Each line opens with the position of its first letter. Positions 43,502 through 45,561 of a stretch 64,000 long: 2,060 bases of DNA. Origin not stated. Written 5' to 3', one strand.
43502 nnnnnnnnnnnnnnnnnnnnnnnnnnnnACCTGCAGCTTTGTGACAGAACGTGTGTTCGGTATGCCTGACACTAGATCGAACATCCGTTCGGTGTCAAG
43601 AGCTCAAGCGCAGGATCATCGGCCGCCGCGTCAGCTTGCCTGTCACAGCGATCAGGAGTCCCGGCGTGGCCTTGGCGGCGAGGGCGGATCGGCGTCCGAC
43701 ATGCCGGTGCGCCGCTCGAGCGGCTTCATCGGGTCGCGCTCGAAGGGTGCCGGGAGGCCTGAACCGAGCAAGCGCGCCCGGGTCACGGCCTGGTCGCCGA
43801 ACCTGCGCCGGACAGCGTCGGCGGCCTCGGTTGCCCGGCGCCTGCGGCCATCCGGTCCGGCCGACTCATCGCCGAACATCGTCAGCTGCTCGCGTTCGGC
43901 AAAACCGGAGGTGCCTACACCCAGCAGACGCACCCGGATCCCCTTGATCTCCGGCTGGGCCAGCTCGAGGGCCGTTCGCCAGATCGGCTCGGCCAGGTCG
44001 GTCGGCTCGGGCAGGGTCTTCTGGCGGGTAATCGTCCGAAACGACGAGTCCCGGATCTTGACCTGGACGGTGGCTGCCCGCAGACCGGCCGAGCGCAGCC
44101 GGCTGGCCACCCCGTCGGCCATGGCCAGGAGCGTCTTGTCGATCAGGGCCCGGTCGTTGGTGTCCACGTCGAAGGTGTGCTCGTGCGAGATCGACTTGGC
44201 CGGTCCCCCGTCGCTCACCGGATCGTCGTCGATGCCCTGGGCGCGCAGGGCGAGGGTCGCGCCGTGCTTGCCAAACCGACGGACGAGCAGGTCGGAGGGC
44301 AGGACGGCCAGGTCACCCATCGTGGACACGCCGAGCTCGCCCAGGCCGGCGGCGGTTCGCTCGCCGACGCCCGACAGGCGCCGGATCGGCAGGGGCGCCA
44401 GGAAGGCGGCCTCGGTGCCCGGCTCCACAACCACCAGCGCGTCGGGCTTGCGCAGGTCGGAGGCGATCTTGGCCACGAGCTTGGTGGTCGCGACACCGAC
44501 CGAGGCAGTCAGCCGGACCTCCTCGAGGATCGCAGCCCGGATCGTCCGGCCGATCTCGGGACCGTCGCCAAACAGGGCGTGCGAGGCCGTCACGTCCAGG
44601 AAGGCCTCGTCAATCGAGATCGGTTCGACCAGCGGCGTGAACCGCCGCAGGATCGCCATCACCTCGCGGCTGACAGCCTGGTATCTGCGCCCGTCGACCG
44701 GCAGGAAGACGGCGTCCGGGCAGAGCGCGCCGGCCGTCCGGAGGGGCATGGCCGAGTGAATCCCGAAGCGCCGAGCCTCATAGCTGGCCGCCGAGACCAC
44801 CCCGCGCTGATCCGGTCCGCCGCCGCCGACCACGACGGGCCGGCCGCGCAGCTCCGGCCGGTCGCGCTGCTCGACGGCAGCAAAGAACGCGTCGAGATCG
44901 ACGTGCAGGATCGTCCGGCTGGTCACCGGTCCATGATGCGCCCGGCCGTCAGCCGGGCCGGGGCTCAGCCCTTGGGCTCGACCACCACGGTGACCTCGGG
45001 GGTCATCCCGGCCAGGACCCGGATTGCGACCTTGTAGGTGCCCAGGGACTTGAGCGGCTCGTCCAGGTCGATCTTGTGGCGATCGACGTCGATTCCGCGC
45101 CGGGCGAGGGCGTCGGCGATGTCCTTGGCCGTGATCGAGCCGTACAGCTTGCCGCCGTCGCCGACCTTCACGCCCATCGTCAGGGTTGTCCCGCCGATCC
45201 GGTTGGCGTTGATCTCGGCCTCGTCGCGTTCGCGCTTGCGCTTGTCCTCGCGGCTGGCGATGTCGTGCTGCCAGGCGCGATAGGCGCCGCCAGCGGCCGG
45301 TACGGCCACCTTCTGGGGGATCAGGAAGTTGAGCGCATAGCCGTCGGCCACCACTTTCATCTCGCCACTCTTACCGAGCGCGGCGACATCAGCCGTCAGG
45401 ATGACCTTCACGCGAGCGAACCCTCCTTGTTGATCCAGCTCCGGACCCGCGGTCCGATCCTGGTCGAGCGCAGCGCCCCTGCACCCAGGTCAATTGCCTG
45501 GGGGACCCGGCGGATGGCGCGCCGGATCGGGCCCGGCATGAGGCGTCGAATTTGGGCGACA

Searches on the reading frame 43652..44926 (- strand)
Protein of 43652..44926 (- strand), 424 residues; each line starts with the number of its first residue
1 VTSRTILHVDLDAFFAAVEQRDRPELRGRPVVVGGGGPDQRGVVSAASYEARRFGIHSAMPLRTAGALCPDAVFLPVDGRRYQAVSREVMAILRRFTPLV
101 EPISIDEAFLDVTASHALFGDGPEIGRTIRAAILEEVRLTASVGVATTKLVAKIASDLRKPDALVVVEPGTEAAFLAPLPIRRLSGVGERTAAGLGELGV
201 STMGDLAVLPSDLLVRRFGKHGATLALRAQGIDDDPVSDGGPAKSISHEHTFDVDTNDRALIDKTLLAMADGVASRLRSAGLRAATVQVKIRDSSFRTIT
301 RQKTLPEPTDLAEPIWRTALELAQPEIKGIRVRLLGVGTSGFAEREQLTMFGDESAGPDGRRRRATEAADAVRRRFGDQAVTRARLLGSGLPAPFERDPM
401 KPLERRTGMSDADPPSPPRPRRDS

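Call 3: search_protein_families(library=pfam, proteins=[window:43652-44926:-], max_evalue=0.01)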
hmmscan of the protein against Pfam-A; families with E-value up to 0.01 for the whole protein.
window:43652-44926:- (424 aa): 4 families
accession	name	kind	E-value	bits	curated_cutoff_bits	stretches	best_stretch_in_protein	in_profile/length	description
PF00817.25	IMS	-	2.8e-52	177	23.2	1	9-157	1-148/148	impB/mucB/samB family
PF11799.13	IMS_C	-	6.6e-28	97.7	20.7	1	244-348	2-107/109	impB/mucB/samB family C-terminal domain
PF21999.2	IMS_HHH_1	-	0.00017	22.4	27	1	183-233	2-53/53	DNA polymerase-iota, thumb domain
PF11798.14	IMS_HHH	-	0.002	18.7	24.4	1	170-200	2-32/32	IMS family HHH motif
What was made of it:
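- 43652..44926 (-): dinB (Y-family polymerase, 424 aa). Catalytic motifs are intact. After the little-finger domain there is a C-terminal extension carrying a clamp-binding-like QLTMF and a RecA-N-terminus-like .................. Pfam IMS and IMS_C (call 3).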

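Call 78: search_dna_similar(query=window:43652-44926:-, collection=plasmids, mode=protein, max_rows=60, rows=spread, max_evalue=0.001)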
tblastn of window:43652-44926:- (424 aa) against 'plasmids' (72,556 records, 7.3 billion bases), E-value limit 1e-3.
The search stops at 5000 records and this limit was reached: more records match than are counted here, and every count below describes the 5000 best-scoring records only.
Records with a match: at least 5000; places in all: 5486; records where one place covers at least 80% of the query: 859.
Best place of each record, by identity: <60% 5000.
By first word of the organism name: Klebsiella 2384; Enterococcus 461; Bacillus 440; Enterobacter 204; Escherichia 145; Listeria 140; Rhizobium 120; Citrobacter 104; Streptomyces 88; Sinorhizobium 83; and 157 more.
By predicted mobility (MOB-suite, as given by PLSDB): conjugative 2726; non-mobilizable 1396; mobilizable 878.
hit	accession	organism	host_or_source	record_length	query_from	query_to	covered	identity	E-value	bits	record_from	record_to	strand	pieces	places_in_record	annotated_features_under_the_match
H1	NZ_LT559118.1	Nonomuraea gerenzanensis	-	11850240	6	387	90%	45.5%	9e-72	252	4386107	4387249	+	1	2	none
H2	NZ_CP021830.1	Sinorhizobium meliloti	Medicago truncatula,Single Cell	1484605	4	342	80%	42.6%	8e-59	214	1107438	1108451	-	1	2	record has no annotation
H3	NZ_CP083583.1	Kovacikia minuta CCNUW1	cell culture,fresh water lake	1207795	4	350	82%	40.8%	2e-48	220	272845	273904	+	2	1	record has no annotation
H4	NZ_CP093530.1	Shinella zoogloeoides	-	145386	8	344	79%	40.9%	3e-52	195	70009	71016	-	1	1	dinB: DNA polymerase IV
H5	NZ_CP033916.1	Chryseobacterium shandongense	Zimmer water bag,Zimmer water bag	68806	4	384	90%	34.7%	1e-44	173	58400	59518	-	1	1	dinB: DNA polymerase IV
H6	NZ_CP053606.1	Escherichia coli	cell culture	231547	4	257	60%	43.3%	2e-48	184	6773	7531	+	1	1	dinB: DNA polymerase IV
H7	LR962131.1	Enterococcus faecalis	-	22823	3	393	92%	26.8%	2e-16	89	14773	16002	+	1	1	none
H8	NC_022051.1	Listeria monocytogenes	food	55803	3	387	91%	27.3%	6e-16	88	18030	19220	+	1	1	Y-family DNA polymerase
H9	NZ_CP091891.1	Enterococcus faecalis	Homo sapiens,fecal sample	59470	3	393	92%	26.6%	2e-15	86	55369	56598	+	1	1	uvrA: ultraviolet resistance protein UvrA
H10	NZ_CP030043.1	Enterococcus faecalis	Pig,faecal swab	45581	3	393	92%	26.4%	7e-15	84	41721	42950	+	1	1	uvrA: ultraviolet resistance protein UvrA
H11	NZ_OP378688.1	Enterococcus faecium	-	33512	9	390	90%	26.3%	2e-11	74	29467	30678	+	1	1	Y-family DNA polymerase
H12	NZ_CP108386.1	Streptomyces sp. NBC_01324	-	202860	83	381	71%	33.2%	2e-20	101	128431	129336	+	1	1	hypothetical protein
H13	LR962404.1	Enterococcus faecalis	-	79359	4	393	92%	24.6%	1e-11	75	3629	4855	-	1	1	none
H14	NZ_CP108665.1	Streptomyces globisporus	-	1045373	87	386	71%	29.8%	1e-16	90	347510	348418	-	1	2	record has no annotation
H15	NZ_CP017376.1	Lactiplantibacillus plantarum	cell culture,raw sausage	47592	88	377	68%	29.6%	6e-13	79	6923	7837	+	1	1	Y-family DNA polymerase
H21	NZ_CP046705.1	Nostoc sp. ATCC 53789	-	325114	125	347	53%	33.9%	3e-23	110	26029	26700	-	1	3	hypothetical protein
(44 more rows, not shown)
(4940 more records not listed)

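Call 79: get_annotated_region(hit=H21, flank=5000)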
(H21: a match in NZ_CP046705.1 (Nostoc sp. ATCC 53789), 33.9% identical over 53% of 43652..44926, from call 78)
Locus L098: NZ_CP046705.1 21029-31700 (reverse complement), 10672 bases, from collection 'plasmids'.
description: Nostoc sp. ATCC 53789 plasmid pNsp_b, complete sequence
organism: Nostoc sp. ATCC 53789 (NCBI taxid 76335)
taxonomy: Bacteria; Cyanobacteriota; Cyanophyceae; Nostocales; Nostocaceae; Nostoc; Nostoc sp. ATCC 53789
host: -; source: -; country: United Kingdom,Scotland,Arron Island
typing (MOB-suite, as given by PLSDB): conjugative; relaxase MOBF; mating-pair formation MPF_T
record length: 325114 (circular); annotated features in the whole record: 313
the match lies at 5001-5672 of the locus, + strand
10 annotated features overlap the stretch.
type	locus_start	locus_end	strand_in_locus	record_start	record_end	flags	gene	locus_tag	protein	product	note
CDS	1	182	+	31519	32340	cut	-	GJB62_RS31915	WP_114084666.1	DUF928 domain-containing protein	-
CDS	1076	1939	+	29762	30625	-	-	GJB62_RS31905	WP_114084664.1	hypothetical protein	-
CDS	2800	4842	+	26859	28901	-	-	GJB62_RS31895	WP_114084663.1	carotenoid oxygenase family protein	-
CDS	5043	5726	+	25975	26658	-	-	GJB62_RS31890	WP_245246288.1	hypothetical protein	-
CDS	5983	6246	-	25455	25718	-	-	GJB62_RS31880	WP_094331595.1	hypothetical protein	-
CDS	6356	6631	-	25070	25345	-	-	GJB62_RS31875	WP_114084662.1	hypothetical protein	-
CDS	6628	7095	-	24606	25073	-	-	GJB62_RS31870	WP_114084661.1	DUF1392 family protein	-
CDS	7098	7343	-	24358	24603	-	-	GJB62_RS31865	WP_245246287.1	hypothetical protein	-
CDS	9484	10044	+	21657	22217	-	-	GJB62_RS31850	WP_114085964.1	WGR domain-containing protein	-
CDS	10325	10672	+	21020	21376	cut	-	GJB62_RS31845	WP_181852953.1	hypothetical protein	-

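Call 80: get_annotated_region(hit=H12, flank=5000)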
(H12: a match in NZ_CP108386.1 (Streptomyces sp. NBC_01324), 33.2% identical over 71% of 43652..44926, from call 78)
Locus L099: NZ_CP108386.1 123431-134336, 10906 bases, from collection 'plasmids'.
description: Streptomyces sp. NBC_01324 plasmid unnamed1, complete sequence
organism: Streptomyces sp. NBC_01324 (NCBI taxid 2903826)
taxonomy: Bacteria; Actinomycetota; Actinomycetes; Kitasatosporales; Streptomycetaceae; Streptomyces; Streptomyces sp. NBC 01324
host: -; source: -; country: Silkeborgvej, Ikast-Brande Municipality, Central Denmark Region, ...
typing (MOB-suite, as given by PLSDB): mobilizable; replicon rep_cluster_1910; relaxase MOBF
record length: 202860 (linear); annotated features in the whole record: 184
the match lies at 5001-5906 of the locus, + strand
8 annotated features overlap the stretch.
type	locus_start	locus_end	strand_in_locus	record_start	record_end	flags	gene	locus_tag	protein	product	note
CDS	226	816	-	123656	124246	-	-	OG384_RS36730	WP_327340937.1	N-acetylmuramoyl-L-alanine amidase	-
CDS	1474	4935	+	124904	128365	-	dnaE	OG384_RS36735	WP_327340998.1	DNA polymerase III subunit alpha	GO:0006260 - DNA replication [Evidence IEA]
CDS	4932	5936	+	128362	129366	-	-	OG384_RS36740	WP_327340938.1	hypothetical protein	-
CDS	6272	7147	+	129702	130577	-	-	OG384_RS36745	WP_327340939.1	hypothetical protein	-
CDS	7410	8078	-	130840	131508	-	-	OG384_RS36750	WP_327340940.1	HNH endonuclease family protein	-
CDS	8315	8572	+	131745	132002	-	-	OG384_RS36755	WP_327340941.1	hypothetical protein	-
CDS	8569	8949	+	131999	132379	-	-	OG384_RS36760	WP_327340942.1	hypothetical protein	-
CDS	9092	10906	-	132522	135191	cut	-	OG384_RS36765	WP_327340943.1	ATP/GTP-binding protein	-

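Call 89: search_dna_similar(query=L099:1474-4935:+, collection=plasmids, mode=protein, max_rows=40, rows=spread, max_evalue=1e-20)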
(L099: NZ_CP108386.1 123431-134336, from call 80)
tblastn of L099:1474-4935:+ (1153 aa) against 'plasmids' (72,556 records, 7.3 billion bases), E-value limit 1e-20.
Records with a match: 2186; places in all: 2297; records where one place covers at least 80% of the query: 310.
Best place of each record, by identity: >=99% 2; 80-90% 2; 60-80% 102; <60% 2080.
By first word of the organism name: Klebsiella 341; Escherichia 227; Burkholderia 151; Acinetobacter 149; Streptomyces 146; Rhizobium 144; Ralstonia 136; Agrobacterium 128; Enterobacter 93; Yersinia 63; and 158 more.
By predicted mobility (MOB-suite, as given by PLSDB): non-mobilizable 1400; conjugative 446; mobilizable 340.
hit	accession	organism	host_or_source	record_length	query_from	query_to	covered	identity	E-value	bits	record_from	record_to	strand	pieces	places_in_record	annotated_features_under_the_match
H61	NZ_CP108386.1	Streptomyces sp. NBC_01324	-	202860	1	1153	100%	100.0%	0e+0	2050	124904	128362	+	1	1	dnaE: DNA polymerase III subunit alpha | hypothetical protein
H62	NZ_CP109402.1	Streptomyces anulatus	-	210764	6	1153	100%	71.0%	0e+0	1430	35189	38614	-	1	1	dnaE: DNA polymerase III subunit alpha | helix-hairpin-helix domain-containing protein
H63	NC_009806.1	Kineococcus radiotolerans SRS30216 = ATCC BAA-149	-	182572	6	904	77%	42.3%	2e-65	497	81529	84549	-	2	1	PHP domain-containing protein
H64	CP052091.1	Ralstonia solanacearum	tomato,cell culture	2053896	97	1084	86%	29.4%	1e-64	249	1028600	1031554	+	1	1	error-prone DNA polymerase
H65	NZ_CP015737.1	Shinella sp. HZN7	-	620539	112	1089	85%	29.5%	4e-72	272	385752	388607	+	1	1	error-prone DNA polymerase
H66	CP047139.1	Ralstonia solanacearum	Potato,Single cell,tuber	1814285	99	1084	86%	28.6%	3e-59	232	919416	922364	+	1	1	dnaE: DNA polymerase III subunit alpha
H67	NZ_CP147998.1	Neorhizobium sp. EC2-8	-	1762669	187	1075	77%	30.2%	4e-69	263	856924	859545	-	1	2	record has no annotation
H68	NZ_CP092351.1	Rhizobium sp. C104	Cell culture,nodule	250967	196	1075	76%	29.7%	3e-66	254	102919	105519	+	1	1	error-prone DNA polymerase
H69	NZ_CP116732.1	Agrobacterium tumefaciens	Gaillardia,cell culture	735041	205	1086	76%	29.2%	2e-71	270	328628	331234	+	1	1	error-prone DNA polymerase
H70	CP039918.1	Agrobacterium tumefaciens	-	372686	205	1075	76%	29.4%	2e-69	264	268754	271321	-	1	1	dnaE: DNA polymerase III subunit alpha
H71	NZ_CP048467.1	Agrobacterium tumefaciens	-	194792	205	1075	76%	29.2%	3e-66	254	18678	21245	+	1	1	error-prone DNA polymerase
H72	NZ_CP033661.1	Burkholderia glumae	bacterial cell,diseased rice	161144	305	1074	67%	32.9%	1e-72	274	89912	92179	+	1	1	error-prone DNA polymerase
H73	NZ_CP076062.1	Cupriavidus sp. EM10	Pure-cultured cell,sewage water sludge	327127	305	1075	67%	32.7%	3e-72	273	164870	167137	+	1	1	error-prone DNA polymerase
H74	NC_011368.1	Rhizobium leguminosarum bv. trifolii WSM2304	-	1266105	198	1075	76%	28.3%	3e-67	257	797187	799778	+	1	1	record has no annotation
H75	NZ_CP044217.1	Mesorhizobium terrae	soil,soil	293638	350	1119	67%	31.4%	6e-69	263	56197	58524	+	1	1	error-prone DNA polymerase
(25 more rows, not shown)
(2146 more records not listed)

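Call 90: get_annotated_region(hit=H72, flank=4500)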
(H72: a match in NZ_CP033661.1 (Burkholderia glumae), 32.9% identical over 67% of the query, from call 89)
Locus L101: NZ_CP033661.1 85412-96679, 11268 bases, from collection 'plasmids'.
description: Burkholderia glumae strain BGR15S plasmid p3_BGR15S, complete sequence
organism: Burkholderia glumae (NCBI taxid 337)
taxonomy: Bacteria; Pseudomonadota; Betaproteobacteria; Burkholderiales; Burkholderiaceae; Burkholderia; Burkholderia glumae
host: -; source: bacterial cell,diseased rice; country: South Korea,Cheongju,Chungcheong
typing (MOB-suite, as given by PLSDB): conjugative; replicon rep_cluster_1449; relaxase MOBF; mating-pair formation MPF_F
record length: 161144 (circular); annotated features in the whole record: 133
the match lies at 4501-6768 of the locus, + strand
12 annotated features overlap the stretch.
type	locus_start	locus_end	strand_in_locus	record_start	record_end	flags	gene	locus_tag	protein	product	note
CDS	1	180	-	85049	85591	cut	-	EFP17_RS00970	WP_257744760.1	GNAT family N-acetyltransferase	-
CDS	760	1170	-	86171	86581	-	-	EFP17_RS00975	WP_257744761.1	hypothetical protein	-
CDS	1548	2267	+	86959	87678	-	imuA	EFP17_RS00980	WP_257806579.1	translesion DNA synthesis-associated protein ImuA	GO:0051782 - negative regulation of cell division [Evidence IEA]; GO:0009432 - SOS response [Evidence IEA]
CDS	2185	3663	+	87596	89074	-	-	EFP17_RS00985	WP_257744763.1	DNA polymerase Y family protein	-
CDS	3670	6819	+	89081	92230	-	-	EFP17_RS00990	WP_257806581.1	error-prone DNA polymerase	-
CDS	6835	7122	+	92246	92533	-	-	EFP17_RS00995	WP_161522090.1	hypothetical protein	-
CDS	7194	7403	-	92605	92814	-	-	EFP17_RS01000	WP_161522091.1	hypothetical protein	-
CDS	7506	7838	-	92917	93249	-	-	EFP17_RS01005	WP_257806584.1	H-NS histone family protein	-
CDS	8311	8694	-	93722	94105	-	-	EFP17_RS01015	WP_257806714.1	hypothetical protein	-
CDS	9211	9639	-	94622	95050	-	-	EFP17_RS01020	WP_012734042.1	type II toxin-antitoxin system VapC family toxin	-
CDS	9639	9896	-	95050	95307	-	-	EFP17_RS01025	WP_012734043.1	type II toxin-antitoxin system Phd/YefM family antitoxin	-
CDS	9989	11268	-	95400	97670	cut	-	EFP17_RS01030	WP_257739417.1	site-specific integrase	-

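Call 91: get_annotated_region(hit=H69, flank=4500)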
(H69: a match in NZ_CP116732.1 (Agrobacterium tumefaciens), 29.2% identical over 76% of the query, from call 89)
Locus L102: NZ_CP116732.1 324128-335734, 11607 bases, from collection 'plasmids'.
description: Agrobacterium tumefaciens strain FPH-AT4 plasmid pAtFPH-AT4a, complete sequence
organism: Agrobacterium tumefaciens (NCBI taxid 358)
taxonomy: Bacteria; Pseudomonadota; Alphaproteobacteria; Hyphomicrobiales; Rhizobiaceae; Agrobacterium; Agrobacterium tumefaciens
host: -; source: Gaillardia,cell culture; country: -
typing (MOB-suite, as given by PLSDB): non-mobilizable; mating-pair formation MPF_T
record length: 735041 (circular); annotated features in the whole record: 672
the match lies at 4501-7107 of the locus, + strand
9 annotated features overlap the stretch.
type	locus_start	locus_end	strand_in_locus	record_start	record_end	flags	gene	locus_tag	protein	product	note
CDS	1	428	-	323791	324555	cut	-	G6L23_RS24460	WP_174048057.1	SOS response-associated peptidase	GO:0018142 - protein-DNA covalent cross-linking [Evidence IEA]; GO:0009432 - SOS response [Evidence IEA]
CDS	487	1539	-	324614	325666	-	ligD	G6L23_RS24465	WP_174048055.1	non-homologous end-joining DNA ligase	GO:0006310 - DNA recombination [Evidence IEA]; GO:0006281 - DNA repair [Evidence IEA]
CDS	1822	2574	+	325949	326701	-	-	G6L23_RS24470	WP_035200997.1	ImuA family protein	-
CDS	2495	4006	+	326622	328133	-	-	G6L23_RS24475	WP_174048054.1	DNA polymerase Y family protein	-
CDS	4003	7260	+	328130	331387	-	-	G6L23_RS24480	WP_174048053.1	error-prone DNA polymerase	GO:0006260 - DNA replication [Evidence IEA]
CDS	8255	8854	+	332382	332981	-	-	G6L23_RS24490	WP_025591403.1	hypothetical protein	-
CDS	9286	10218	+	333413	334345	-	-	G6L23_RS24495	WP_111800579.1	ArdC family protein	-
CDS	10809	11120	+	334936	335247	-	-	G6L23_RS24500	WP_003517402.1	DUF736 domain-containing protein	-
CDS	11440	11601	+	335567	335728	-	-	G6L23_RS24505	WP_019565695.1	hypothetical protein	-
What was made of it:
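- Tried and rejected: I then reached ImuB through a plasmid DnaE2 search (calls 89-91).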

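Call 92: search_protein_families(library=pfam, proteins=[L101:2185-3663:+, L102:2495-4006:+], max_evalue=0.01)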
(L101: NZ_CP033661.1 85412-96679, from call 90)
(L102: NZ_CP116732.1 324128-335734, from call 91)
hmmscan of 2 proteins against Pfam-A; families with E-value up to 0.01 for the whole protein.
L101:2185-3663:+ (492 aa): 1 family
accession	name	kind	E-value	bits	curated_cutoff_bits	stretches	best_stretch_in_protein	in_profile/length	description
PF00817.25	IMS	-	9.4e-06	26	23.2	1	33-149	24-145/148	impB/mucB/samB family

L102:2495-4006:+ (503 aa): 2 families
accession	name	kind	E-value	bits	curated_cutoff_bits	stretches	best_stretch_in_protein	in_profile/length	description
PF00817.25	IMS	-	2.6e-11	44.1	23.2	1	18-150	12-143/148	impB/mucB/samB family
PF11799.13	IMS_C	-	0.0021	18.9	20.7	1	244-344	6-102/109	impB/mucB/samB family C-terminal domain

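Call 100: get_annotated_region(hit=H4, flank=3000)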
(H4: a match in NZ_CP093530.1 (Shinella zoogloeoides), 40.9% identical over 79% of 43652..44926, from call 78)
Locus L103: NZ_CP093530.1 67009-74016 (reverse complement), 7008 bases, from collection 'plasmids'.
description: Shinella zoogloeoides strain XJ20 plasmid p2, complete sequence
organism: Shinella zoogloeoides (NCBI taxid 352475)
taxonomy: Bacteria; Pseudomonadota; Alphaproteobacteria; Hyphomicrobiales; Rhizobiaceae; Shinella; Shinella zoogloeoides
host: -; source: -; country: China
typing (MOB-suite, as given by PLSDB): conjugative; replicon rep_cluster_496; relaxase MOBQ; mating-pair formation MPF_T
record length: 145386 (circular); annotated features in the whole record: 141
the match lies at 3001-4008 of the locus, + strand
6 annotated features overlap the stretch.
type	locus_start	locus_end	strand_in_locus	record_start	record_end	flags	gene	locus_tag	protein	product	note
CDS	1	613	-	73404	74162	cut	-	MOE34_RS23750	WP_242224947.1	ImuA family protein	-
CDS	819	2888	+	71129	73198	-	-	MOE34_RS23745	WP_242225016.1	ATP-dependent helicase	-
CDS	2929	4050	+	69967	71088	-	dinB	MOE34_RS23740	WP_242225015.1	DNA polymerase IV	GO:0006281 - DNA repair [Evidence IEA]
CDS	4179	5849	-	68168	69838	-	-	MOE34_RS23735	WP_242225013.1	phosphoethanolamine--lipid A transferase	-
CDS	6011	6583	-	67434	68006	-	-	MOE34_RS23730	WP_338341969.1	cation diffusion facilitator family transporter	-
CDS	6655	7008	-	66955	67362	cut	cyoD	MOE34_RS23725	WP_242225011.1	cytochrome o ubiquinol oxidase subunit IV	GO:0015990 - electron transport coupled proton transport [Evidence IEA]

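Call 101: get_annotated_region(hit=H5, flank=3000)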
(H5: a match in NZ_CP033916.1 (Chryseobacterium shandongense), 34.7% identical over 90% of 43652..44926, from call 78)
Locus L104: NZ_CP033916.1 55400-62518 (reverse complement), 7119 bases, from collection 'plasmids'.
description: Chryseobacterium shandongense strain G0207 plasmid unnamed, complete sequence
organism: Chryseobacterium shandongense (NCBI taxid 1493872)
taxonomy: Bacteria; Bacteroidota; Flavobacteriia; Flavobacteriales; Weeksellaceae; Chryseobacterium; Chryseobacterium shandongense
host: -; source: Zimmer water bag,Zimmer water bag; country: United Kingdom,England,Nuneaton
typing (MOB-suite, as given by PLSDB): mobilizable; relaxase MOBB
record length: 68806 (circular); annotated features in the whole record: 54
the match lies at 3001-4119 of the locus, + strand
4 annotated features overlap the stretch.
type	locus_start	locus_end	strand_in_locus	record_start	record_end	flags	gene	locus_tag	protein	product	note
CDS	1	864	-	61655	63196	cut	-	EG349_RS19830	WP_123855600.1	T9SS type A sorting domain-containing protein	-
CDS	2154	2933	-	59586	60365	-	-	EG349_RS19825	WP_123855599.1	LexA family transcriptional regulator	-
CDS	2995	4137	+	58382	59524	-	dinB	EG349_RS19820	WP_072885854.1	DNA polymerase IV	GO:0006281 - DNA repair [Evidence IEA]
CDS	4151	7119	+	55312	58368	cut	dnaE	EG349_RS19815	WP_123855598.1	DNA polymerase III subunit alpha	GO:0006260 - DNA replication [Evidence IEA]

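Call 110: search_protein_families(library=pfam, proteins=[window:43652-44926:-], max_evalue=10)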
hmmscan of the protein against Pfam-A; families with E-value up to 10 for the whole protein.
window:43652-44926:- (424 aa): 4 families
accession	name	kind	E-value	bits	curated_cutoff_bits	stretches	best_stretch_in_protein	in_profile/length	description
PF00817.25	IMS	-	2.8e-52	177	23.2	1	9-157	1-148/148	impB/mucB/samB family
PF11799.13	IMS_C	-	6.6e-28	97.7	20.7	1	244-348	2-107/109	impB/mucB/samB family C-terminal domain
PF21999.2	IMS_HHH_1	-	0.00017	22.4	27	1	183-233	2-53/53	DNA polymerase-iota, thumb domain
PF11798.14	IMS_HHH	-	0.002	18.7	24.4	1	170-200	2-32/32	IMS family HHH motif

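Call 119: get_annotated_region(hit=H63, flank=4000)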
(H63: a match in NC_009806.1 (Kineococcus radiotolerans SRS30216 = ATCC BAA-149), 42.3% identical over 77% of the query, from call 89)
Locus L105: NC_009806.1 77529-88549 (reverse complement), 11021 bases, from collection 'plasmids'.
description: Kineococcus radiotolerans SRS30216 = ATCC BAA-149 plasmid pKRAD01, complete sequence
organism: Kineococcus radiotolerans SRS30216 = ATCC BAA-149 (NCBI taxid 266940)
taxonomy: Bacteria; Actinomycetota; Actinomycetes; Kineosporiales; Kineosporiaceae; Kineococcus; Kineococcus radiotolerans; Kineococcus radiotolerans SRS30216 = ATCC BAA-149
host: -; source: -; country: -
typing (MOB-suite, as given by PLSDB): non-mobilizable
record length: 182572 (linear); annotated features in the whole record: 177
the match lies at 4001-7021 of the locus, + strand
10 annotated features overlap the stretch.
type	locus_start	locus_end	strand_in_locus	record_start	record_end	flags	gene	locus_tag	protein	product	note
CDS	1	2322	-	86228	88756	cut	-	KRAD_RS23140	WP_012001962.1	hypothetical protein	-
CDS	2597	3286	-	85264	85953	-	-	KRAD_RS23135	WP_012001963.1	hypothetical protein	-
CDS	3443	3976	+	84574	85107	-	-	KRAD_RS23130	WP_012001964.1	hypothetical protein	-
CDS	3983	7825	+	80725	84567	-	-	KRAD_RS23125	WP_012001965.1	PHP domain-containing protein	-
CDS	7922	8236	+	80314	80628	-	-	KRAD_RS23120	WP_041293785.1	hypothetical protein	-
CDS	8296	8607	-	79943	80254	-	-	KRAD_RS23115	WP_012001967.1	DUF4193 domain-containing protein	-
CDS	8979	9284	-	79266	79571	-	-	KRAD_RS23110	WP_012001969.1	hypothetical protein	-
CDS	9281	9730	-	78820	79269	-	-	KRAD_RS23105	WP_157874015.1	hypothetical protein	-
CDS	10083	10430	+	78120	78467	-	-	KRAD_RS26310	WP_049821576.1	hypothetical protein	-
CDS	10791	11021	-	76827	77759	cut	-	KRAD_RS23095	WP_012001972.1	F510_1955 family glycosylhydrolase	-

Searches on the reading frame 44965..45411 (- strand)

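Call 3: search_protein_families(library=pfam, proteins=[window:44965-45411:-], max_evalue=0.01)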
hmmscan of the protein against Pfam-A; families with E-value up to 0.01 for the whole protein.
window:44965-45411:- (148 aa): 2 families
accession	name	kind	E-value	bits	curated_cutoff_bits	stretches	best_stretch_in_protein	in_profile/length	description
PF03948.19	Ribosomal_L9_C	-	2.5e-24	85.9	23.2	1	64-145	2-85/86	Ribosomal protein L9, C-terminal domain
PF01281.25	Ribosomal_L9_N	-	1.1e-16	60.5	20.7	1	1-40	1-40/47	Ribosomal protein L9, N-terminal domain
